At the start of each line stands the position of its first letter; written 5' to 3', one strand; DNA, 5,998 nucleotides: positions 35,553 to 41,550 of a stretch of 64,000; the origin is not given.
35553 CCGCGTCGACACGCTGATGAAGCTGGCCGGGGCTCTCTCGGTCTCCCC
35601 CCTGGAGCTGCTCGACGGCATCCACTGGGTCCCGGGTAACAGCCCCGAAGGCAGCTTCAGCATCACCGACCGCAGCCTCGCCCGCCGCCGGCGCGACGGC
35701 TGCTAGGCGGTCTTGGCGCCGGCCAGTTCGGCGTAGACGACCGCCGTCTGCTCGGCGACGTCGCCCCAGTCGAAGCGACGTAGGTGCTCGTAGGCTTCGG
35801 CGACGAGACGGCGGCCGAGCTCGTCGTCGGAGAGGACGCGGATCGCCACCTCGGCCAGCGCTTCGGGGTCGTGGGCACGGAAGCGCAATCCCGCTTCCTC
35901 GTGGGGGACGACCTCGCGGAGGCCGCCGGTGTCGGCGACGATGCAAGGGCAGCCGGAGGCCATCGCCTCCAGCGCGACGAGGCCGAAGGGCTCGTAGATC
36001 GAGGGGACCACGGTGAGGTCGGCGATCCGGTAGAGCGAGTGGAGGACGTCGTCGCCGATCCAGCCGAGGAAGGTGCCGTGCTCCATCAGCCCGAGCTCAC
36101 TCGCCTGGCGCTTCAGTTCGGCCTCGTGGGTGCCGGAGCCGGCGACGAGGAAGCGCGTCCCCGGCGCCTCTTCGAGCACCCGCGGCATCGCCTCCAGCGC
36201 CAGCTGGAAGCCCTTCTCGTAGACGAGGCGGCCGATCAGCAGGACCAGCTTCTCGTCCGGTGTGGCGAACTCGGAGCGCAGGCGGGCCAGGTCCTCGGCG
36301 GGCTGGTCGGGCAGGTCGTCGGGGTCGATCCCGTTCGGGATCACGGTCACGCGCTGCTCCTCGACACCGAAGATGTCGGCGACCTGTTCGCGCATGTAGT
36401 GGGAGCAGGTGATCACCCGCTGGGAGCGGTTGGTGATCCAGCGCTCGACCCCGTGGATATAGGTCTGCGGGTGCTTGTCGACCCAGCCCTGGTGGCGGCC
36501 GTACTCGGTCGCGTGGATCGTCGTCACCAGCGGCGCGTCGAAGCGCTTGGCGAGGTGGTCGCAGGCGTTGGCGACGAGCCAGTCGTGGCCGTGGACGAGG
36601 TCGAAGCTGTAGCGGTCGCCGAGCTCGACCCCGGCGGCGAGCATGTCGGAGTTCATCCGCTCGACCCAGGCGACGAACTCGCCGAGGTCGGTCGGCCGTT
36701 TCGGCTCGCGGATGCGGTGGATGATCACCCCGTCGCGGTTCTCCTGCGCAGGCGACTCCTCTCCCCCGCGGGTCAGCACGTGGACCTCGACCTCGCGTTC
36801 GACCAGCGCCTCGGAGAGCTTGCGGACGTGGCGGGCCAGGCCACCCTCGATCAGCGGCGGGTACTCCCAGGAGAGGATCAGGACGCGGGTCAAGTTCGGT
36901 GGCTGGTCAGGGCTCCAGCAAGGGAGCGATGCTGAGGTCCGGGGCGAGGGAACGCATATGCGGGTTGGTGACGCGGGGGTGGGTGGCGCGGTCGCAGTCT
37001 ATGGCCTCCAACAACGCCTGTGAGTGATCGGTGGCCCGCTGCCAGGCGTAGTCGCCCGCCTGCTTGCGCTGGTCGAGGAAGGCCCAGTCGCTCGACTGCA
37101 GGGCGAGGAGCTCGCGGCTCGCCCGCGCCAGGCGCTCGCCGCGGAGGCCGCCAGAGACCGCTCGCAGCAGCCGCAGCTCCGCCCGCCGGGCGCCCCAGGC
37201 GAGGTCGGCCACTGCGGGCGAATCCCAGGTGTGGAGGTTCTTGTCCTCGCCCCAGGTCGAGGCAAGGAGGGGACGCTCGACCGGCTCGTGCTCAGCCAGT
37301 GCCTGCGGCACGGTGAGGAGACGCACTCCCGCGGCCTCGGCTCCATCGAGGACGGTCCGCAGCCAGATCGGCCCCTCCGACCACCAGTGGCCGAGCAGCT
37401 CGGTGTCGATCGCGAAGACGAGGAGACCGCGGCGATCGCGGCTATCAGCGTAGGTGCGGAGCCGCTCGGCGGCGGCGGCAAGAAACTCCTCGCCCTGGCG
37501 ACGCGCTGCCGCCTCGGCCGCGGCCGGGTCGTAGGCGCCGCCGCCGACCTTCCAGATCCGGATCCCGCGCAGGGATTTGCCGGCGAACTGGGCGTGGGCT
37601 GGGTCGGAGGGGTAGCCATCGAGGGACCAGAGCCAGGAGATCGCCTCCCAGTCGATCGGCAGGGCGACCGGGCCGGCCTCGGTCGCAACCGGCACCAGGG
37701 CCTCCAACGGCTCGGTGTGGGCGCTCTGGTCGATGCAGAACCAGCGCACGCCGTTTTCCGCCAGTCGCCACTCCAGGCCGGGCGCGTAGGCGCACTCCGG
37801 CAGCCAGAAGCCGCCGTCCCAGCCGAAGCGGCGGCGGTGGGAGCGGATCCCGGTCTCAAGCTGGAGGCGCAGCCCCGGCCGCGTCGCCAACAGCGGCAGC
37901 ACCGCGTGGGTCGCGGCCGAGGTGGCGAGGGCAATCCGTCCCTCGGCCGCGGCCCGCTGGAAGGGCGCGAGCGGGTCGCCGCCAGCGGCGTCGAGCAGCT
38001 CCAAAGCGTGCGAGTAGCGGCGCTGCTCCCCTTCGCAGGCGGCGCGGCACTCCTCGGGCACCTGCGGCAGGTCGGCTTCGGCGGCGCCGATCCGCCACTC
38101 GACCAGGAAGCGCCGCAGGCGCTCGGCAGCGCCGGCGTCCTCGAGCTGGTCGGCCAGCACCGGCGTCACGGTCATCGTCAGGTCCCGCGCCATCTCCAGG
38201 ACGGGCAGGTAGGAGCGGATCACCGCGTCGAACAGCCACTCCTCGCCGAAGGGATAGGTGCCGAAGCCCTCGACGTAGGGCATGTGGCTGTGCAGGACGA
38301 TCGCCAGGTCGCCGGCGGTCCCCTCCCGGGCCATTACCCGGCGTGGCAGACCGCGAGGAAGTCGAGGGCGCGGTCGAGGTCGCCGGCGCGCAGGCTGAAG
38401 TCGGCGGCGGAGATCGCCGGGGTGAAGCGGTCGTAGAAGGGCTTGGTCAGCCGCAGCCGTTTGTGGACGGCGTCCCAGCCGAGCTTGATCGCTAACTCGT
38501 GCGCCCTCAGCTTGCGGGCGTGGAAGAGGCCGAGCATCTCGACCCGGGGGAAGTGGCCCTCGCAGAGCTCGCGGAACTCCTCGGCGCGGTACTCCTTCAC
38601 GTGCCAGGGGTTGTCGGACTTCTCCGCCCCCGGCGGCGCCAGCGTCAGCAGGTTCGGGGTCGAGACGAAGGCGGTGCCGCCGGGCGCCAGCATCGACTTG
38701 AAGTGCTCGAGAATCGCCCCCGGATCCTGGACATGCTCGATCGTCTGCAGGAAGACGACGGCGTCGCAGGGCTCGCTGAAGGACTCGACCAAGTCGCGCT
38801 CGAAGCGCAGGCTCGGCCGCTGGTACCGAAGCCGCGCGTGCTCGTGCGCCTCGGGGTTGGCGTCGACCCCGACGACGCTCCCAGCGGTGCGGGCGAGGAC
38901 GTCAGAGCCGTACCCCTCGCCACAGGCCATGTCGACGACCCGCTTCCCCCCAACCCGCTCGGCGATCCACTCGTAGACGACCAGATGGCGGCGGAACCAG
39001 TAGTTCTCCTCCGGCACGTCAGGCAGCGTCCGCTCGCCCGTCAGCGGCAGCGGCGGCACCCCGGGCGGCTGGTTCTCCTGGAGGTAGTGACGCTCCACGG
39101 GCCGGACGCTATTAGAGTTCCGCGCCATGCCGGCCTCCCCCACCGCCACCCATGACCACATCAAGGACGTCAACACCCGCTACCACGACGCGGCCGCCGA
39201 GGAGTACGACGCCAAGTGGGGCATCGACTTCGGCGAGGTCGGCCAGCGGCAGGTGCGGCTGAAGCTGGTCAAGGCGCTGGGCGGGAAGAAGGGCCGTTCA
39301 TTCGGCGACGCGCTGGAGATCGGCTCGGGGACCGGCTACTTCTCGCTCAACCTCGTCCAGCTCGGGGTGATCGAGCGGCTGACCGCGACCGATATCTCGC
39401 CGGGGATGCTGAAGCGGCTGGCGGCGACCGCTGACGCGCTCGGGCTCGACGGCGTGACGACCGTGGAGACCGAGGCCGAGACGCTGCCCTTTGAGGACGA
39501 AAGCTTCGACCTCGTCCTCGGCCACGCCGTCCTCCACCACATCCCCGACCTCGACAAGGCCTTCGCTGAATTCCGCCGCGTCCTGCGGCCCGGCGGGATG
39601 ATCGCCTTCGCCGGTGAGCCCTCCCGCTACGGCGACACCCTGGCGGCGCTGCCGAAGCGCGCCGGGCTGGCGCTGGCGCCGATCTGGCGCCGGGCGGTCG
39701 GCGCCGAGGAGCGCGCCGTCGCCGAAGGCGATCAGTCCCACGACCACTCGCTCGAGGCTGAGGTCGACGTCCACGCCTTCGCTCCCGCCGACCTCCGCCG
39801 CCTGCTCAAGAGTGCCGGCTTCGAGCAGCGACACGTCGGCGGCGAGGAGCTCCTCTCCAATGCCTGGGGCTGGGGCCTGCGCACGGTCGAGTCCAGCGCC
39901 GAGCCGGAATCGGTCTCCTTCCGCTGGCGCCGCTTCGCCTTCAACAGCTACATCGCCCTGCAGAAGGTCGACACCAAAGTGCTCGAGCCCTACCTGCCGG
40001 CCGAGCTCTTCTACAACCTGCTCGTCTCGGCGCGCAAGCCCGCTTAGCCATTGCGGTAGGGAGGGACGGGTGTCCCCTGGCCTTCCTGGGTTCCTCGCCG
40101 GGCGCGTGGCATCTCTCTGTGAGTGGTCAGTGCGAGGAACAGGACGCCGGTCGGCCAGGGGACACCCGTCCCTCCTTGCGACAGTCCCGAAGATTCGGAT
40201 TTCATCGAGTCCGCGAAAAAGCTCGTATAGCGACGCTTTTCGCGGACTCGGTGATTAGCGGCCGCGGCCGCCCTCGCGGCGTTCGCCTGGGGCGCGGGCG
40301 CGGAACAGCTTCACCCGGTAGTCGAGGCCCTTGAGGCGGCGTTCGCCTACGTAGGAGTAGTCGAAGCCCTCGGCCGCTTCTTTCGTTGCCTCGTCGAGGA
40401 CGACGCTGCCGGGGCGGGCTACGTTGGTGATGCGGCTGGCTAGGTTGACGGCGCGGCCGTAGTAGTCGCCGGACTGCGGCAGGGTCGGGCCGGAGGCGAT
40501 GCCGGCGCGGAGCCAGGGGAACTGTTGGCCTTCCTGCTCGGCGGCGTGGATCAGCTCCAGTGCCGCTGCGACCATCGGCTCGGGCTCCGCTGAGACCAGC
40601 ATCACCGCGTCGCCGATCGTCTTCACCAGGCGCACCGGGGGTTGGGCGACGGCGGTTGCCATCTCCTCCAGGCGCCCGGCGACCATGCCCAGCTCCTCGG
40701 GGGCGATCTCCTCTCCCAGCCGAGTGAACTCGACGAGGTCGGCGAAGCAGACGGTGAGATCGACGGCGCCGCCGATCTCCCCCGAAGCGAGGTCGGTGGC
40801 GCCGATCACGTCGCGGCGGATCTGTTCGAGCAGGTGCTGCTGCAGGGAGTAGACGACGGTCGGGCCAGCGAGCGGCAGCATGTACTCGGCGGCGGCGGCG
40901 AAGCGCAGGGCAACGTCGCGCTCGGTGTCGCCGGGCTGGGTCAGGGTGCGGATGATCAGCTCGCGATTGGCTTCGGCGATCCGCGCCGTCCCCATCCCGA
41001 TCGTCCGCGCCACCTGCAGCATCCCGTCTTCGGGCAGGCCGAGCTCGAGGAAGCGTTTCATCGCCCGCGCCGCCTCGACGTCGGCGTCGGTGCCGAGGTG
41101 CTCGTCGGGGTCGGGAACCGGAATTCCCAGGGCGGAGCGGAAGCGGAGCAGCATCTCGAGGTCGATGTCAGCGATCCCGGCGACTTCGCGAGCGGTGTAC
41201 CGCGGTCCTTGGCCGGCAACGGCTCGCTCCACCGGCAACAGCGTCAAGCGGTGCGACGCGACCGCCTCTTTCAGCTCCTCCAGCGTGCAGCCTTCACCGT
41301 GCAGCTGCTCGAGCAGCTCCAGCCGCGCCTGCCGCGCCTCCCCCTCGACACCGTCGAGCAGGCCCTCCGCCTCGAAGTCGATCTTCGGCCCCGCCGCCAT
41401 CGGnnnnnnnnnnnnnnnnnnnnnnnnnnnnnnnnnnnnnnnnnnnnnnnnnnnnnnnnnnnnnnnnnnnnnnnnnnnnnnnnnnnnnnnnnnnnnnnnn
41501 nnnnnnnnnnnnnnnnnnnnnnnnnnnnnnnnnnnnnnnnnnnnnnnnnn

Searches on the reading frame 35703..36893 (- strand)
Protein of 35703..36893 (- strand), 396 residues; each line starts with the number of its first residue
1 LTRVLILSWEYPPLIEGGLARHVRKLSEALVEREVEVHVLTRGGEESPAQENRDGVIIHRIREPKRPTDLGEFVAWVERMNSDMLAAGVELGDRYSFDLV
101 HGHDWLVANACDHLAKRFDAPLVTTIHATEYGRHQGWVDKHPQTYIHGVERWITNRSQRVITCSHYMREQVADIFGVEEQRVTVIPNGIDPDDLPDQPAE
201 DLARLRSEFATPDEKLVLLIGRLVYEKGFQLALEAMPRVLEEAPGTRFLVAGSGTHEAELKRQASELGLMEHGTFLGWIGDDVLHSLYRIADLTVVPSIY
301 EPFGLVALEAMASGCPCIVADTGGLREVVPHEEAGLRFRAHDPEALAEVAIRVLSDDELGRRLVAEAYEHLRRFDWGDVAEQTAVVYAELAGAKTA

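Call 56: search_protein_families(library=pfam, proteins=[window:35703-36893:-])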
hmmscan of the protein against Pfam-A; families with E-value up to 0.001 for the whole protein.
window:35703-36893:- (396 aa): 8 families
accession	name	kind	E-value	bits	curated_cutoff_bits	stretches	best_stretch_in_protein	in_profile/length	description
PF00534.26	Glycos_transf_1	-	1.6e-44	151.9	26.4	1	211-369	12-171/172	Glycosyl transferases group 1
PF13692.12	Glyco_trans_1_4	-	1.1e-36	126.6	27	1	215-356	2-142/142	Glycosyl transferases group 1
PF13439.12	Glyco_transf_4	-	1.4e-33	116.8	28.5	1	17-192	2-169/170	Glycosyltransferase Family 4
PF13579.12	Glyco_trans_4_4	-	1.2e-28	100.9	29.7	1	17-188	1-158/158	Glycosyl transferase 4-like domain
PF20706.3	GT4-conflict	-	6.7e-23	81.7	26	1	16-332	11-323/385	Family 4 Glycosyltransferase in conflict systems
PF08323.17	Glyco_transf_5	-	9.4e-17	61.9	22.7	1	3-175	1-228/239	Starch synthase catalytic domain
PF13524.12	Glyco_trans_1_2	-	9.5e-07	29.3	25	1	239-382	8-141/144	Glycosyl transferase-like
PF13477.12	Glyco_trans_4_2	-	0.00097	19.8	23.4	0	22-135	12-115/139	Glycosyl transferase 4-like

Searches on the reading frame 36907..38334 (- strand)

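Call 56: search_protein_families(library=pfam, proteins=[window:36907-38334:-])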
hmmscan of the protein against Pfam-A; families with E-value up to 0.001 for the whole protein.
window:36907-38334:- (475 aa): 2 families
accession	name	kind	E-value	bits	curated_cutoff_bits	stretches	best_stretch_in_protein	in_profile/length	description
PF03065.20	Glyco_hydro_57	-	1.6e-18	67.5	21.2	1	11-352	1-285/291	Glycosyl hydrolase family 57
PF09210.16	BE_C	-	1.2e-08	35.7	25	1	395-444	20-69/101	1,4-alpha-glucan branching enzyme, C-terminal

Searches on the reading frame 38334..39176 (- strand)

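Call 56: search_protein_families(library=pfam, proteins=[window:38334-39176:-])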
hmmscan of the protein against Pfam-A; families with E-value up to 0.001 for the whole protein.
window:38334-39176:- (280 aa): 7 families
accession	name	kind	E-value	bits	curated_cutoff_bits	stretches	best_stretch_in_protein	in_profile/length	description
PF13489.12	Methyltransf_23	-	8.7e-19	68.3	27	1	76-203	22-152/164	Methyltransferase domain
PF08241.18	Methyltransf_11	-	1.8e-13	51.3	21.2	1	81-170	1-94/95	Methyltransferase domain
PF13649.12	Methyltransf_25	-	1.5e-12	48.5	27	1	80-167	1-97/97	Methyltransferase domain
PF13847.12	Methyltransf_31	-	2.2e-11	44.1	27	1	76-183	3-121/145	Methyltransferase domain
PF08242.18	Methyltransf_12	-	9.3e-11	42.8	30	1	82-168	2-97/98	Methyltransferase domain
PF07021.18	MetW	-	0.00026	21.1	21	1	67-176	7-112/193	Methionine biosynthesis protein MetW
PF13679.12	Methyltransf_32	-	0.00045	20.6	27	1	73-122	22-77/143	Methyltransferase domain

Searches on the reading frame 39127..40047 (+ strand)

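Call 56: search_protein_families(library=pfam, proteins=[window:39127-40047:+])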
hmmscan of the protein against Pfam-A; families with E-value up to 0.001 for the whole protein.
window:39127-40047:+ (306 aa): 6 families
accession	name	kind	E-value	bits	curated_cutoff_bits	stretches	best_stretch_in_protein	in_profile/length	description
PF08241.18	Methyltransf_11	-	1.7e-26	93.1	21.2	1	63-161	1-95/95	Methyltransferase domain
PF13649.12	Methyltransf_25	-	6.2e-23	81.7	27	1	63-157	2-97/97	Methyltransferase domain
PF08242.18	Methyltransf_12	-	7.9e-19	68.6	30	1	63-159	1-98/98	Methyltransferase domain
PF13847.12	Methyltransf_31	-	2.8e-18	66.5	27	1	62-162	7-110/145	Methyltransferase domain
PF13489.12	Methyltransf_23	-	3.8e-13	49.9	27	1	46-235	11-162/164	Methyltransferase domain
PF01209.24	Ubie_methyltran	-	3.8e-13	49.8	20.1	1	44-160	36-150/233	ubiE/COQ5 methyltransferase family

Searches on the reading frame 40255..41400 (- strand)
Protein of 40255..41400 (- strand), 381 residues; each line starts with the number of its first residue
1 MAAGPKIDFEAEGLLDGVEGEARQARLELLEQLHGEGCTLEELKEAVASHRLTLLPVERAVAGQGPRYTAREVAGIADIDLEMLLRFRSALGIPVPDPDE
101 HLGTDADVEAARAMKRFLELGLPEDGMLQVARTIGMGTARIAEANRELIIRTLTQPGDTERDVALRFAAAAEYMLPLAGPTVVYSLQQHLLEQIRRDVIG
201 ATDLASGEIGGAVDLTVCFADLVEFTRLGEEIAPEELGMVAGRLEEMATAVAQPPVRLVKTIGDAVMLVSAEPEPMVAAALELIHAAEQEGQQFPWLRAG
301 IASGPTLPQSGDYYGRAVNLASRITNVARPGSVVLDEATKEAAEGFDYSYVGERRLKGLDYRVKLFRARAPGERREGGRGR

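Call 56: search_protein_families(library=pfam, proteins=[window:40255-41400:-])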
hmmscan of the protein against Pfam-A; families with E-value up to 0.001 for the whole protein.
window:40255-41400:- (381 aa): 2 families
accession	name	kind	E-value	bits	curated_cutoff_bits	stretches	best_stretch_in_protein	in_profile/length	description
PF16701.10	Ad_Cy_reg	-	2e-40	139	28.6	1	8-191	2-183/186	Adenylate cyclase regulatory domain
PF00211.25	Guanylate_cyc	-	1.3e-14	54.6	21.9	1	215-358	9-172/183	Adenylate and Guanylate cyclase catalytic domain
